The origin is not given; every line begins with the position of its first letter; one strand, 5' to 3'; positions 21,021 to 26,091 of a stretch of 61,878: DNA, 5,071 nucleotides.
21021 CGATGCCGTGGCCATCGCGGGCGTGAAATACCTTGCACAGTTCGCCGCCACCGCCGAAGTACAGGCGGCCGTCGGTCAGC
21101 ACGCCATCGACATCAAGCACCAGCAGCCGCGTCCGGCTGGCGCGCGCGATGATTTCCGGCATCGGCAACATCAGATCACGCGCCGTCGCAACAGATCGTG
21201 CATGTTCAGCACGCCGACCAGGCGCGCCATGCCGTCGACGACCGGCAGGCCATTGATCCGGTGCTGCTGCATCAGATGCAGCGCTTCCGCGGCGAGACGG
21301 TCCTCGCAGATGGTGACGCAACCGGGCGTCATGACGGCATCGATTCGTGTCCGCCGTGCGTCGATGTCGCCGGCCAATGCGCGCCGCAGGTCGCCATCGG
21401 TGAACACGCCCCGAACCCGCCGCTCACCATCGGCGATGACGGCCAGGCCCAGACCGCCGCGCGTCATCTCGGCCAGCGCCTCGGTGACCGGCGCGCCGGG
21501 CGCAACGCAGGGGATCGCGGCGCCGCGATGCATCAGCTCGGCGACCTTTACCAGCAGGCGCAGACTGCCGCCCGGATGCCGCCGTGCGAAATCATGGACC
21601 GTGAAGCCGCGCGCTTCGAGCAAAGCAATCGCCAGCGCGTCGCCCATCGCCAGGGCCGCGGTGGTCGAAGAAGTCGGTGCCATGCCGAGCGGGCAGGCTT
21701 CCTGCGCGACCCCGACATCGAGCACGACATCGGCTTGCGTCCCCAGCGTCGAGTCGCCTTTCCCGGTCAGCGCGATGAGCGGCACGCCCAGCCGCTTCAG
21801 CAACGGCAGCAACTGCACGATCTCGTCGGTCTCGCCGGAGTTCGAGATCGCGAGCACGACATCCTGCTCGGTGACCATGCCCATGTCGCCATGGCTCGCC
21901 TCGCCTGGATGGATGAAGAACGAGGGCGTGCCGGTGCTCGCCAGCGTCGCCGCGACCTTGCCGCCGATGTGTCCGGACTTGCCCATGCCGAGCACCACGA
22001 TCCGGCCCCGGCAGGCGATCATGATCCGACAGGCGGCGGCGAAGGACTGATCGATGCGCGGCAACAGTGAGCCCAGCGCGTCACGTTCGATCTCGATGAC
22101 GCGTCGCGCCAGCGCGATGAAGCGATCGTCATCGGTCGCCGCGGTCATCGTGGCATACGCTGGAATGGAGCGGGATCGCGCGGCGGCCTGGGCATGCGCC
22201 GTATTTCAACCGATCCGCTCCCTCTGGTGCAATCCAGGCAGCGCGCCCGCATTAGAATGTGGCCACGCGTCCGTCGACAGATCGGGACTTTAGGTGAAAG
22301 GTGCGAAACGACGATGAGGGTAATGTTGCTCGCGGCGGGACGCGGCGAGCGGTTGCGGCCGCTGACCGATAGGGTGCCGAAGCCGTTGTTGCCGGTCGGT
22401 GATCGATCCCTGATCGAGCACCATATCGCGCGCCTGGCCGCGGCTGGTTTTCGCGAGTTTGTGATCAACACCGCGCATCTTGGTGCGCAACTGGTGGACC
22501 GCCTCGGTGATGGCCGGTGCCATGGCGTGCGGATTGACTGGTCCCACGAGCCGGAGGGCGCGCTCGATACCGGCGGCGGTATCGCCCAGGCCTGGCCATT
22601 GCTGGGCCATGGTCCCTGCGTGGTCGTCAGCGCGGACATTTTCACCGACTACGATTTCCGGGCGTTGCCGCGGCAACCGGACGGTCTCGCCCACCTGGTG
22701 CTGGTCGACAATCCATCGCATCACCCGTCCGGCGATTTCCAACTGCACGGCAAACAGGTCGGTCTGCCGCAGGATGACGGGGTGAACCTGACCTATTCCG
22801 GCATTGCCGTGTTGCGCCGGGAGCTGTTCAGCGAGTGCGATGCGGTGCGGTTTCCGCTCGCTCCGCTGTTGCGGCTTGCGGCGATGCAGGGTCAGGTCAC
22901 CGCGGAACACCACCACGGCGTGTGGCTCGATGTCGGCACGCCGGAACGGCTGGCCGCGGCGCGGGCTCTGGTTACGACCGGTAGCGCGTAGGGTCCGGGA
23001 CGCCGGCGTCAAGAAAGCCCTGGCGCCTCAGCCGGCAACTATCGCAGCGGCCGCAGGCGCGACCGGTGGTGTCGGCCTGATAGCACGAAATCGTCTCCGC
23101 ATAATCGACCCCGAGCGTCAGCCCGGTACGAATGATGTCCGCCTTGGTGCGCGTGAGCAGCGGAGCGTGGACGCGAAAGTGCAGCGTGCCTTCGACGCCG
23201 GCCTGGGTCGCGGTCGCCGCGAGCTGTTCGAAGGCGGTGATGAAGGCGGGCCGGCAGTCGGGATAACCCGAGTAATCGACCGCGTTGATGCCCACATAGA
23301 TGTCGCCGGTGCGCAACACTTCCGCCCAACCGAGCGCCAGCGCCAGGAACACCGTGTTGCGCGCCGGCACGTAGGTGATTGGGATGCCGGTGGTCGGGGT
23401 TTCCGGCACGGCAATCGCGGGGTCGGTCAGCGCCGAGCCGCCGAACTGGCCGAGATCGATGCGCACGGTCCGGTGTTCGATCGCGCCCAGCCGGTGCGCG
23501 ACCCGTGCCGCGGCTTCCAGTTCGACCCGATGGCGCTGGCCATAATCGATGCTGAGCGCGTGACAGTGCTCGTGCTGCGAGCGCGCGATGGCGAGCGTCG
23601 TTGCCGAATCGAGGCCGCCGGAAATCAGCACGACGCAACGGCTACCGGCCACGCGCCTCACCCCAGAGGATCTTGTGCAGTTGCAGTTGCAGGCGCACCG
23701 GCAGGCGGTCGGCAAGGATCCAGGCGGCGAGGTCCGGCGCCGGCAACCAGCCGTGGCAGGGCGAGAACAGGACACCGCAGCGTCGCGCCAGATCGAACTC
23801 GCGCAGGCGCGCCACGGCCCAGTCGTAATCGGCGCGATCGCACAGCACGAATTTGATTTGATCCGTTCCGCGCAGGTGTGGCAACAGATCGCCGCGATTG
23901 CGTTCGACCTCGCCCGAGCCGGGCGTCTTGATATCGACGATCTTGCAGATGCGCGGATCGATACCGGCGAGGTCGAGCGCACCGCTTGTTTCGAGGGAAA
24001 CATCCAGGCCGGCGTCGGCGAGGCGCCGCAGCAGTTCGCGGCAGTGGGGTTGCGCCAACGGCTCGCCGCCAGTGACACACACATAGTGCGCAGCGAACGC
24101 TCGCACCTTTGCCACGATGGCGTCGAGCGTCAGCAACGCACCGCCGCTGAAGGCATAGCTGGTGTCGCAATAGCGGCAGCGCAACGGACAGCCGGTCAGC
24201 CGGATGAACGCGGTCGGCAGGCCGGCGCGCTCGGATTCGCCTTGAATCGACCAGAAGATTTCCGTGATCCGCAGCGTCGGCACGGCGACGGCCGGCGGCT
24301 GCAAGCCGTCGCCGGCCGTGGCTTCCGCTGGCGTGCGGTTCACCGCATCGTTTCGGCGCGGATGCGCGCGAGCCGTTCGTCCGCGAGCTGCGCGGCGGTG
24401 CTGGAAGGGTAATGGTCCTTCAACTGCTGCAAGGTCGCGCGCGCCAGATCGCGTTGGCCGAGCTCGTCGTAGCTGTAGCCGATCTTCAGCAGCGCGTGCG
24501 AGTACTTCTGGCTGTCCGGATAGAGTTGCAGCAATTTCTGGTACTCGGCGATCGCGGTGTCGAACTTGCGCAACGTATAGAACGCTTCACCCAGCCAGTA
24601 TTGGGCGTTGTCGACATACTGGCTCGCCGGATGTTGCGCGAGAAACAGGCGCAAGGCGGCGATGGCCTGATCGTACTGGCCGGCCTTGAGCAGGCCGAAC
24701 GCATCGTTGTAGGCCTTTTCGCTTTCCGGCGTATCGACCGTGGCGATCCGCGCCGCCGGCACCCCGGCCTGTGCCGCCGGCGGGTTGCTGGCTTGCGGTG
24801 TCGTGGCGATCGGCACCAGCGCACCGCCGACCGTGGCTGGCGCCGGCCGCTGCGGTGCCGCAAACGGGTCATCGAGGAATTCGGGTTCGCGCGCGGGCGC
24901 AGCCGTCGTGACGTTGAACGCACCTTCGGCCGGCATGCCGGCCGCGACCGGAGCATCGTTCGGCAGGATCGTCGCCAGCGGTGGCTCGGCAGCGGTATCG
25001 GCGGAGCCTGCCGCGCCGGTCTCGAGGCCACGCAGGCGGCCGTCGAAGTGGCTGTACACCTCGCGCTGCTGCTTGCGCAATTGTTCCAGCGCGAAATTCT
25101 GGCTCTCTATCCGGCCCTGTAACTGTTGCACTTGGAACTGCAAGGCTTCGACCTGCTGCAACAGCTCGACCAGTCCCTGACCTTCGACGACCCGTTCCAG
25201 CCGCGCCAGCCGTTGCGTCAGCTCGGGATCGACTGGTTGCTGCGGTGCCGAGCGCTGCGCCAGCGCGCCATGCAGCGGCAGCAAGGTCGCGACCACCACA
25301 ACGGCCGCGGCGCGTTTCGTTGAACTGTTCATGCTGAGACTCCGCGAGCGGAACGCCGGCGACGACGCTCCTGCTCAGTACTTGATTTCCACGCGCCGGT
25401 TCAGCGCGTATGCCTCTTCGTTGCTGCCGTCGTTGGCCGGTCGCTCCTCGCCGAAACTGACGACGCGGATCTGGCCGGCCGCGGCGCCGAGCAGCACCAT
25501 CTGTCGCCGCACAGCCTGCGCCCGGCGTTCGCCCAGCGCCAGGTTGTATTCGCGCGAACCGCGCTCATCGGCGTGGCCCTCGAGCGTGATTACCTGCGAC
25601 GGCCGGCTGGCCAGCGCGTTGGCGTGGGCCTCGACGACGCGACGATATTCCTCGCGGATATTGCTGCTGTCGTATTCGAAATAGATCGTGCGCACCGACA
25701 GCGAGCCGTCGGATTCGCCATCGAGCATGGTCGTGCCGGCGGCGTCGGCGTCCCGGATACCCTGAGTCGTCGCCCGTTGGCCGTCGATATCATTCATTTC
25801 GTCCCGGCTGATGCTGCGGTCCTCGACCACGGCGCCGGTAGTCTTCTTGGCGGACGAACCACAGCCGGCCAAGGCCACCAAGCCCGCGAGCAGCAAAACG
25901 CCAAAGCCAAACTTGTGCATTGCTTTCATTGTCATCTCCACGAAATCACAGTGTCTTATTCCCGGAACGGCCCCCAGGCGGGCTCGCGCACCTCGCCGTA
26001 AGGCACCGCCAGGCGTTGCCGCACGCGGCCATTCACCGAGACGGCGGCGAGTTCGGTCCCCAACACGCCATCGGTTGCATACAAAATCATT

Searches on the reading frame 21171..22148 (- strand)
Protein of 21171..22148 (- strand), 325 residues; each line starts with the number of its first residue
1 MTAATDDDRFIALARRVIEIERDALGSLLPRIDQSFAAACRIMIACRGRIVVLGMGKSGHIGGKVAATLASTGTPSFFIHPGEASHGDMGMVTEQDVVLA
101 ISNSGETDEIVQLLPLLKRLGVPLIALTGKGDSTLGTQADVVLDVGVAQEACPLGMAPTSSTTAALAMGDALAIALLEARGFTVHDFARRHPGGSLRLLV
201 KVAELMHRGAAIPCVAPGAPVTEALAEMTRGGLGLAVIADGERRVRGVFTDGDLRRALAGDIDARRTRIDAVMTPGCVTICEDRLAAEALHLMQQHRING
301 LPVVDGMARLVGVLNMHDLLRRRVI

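Call 19: search_protein_families(library=pfam, proteins=[window:21171-22148:-], max_evalue=0.00001)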
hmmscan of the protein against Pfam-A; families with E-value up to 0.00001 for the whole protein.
window:21171-22148:- (325 aa): 2 families
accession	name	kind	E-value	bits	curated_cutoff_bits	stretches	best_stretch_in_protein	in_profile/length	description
PF01380.27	SIS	-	7.8e-33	113.5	25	1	43-175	1-131/131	SIS domain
PF00571.33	CBS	-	5e-24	84.8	24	2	271-322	3-54/57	CBS domain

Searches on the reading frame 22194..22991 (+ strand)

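Call 19: search_protein_families(library=pfam, proteins=[window:22194-22991:+], max_evalue=0.00001)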
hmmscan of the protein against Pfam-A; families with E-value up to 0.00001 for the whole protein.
window:22194-22991:+ (265 aa): 2 families
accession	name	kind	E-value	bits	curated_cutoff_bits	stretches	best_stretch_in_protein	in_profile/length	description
PF00483.29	NTP_transferase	-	7.7e-23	81.8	21.2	1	44-161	3-123/245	Nucleotidyl transferase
PF12804.13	NTP_transf_3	-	4.3e-11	43.7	27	1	44-149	2-96/160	MobA-like NTP transferase domain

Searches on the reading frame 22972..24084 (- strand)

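Call 19: search_protein_families(library=pfam, proteins=[window:22972-24084:-], max_evalue=0.00001)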
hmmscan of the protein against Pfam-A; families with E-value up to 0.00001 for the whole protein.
window:22972-24084:- (370 aa): 2 families
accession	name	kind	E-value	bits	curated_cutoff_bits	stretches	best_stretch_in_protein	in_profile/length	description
PF06508.19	QueC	-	1e-70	237.9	22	1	149-360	1-209/210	Queuosine biosynthesis protein QueC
PF00733.27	Asn_synthase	-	4.2e-09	37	21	1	145-210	15-80/354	Asparagine synthase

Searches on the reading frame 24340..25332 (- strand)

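Call 19: search_protein_families(library=pfam, proteins=[window:24340-25332:-], max_evalue=0.00001)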
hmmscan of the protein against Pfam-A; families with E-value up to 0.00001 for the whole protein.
window:24340-25332:- (330 aa): 10 families
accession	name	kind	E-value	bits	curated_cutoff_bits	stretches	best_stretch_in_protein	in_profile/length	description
PF13174.12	TPR_6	-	2.4e-21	75.3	26.3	2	280-311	2-33/33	Tetratricopeptide repeat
PF16331.10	TolA_bind_tri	-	1.9e-19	69.9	30.1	1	38-108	2-74/76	TolA binding protein trimerisation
PF13428.12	TPR_14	-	6.1e-11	42.3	23.5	0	242-283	2-43/44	Tetratricopeptide repeat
PF13432.12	TPR_16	-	1.3e-10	42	32.7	1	214-274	7-64/65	Tetratricopeptide repeat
PF07719.23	TPR_2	-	8.3e-10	38.5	27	0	243-273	3-33/34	Tetratricopeptide repeat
PF14559.12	TPR_19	-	9.3e-09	35.9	25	0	214-281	1-65/68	Tetratricopeptide repeat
PF13525.12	YfiO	-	2.2e-08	34.6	25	1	204-325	5-137/203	Outer membrane lipoprotein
PF13181.12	TPR_8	-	4.3e-08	33.1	25.7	0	243-273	3-33/34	Tetratricopeptide repeat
PF00515.34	TPR_1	-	5.6e-06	26.4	27.8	0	243-273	3-33/34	Tetratricopeptide repeat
PF13424.12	TPR_12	-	6.1e-06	26.8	30.1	0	242-304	4-71/77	Tetratricopeptide repeat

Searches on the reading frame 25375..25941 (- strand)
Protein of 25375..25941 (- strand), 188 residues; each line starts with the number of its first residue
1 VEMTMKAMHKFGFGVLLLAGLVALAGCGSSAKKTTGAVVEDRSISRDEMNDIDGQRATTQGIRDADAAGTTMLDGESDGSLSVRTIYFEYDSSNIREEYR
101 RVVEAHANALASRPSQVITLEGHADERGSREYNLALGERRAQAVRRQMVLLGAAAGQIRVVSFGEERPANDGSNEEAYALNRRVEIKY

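Call 19: search_protein_families(library=pfam, proteins=[window:25375-25941:-], max_evalue=0.00001)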
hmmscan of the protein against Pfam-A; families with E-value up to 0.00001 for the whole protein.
window:25375-25941:- (188 aa): 1 family
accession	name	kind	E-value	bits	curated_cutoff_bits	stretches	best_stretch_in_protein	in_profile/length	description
PF00691.25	OmpA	-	6.7e-22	78.1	27.2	1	87-181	1-97/98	OmpA family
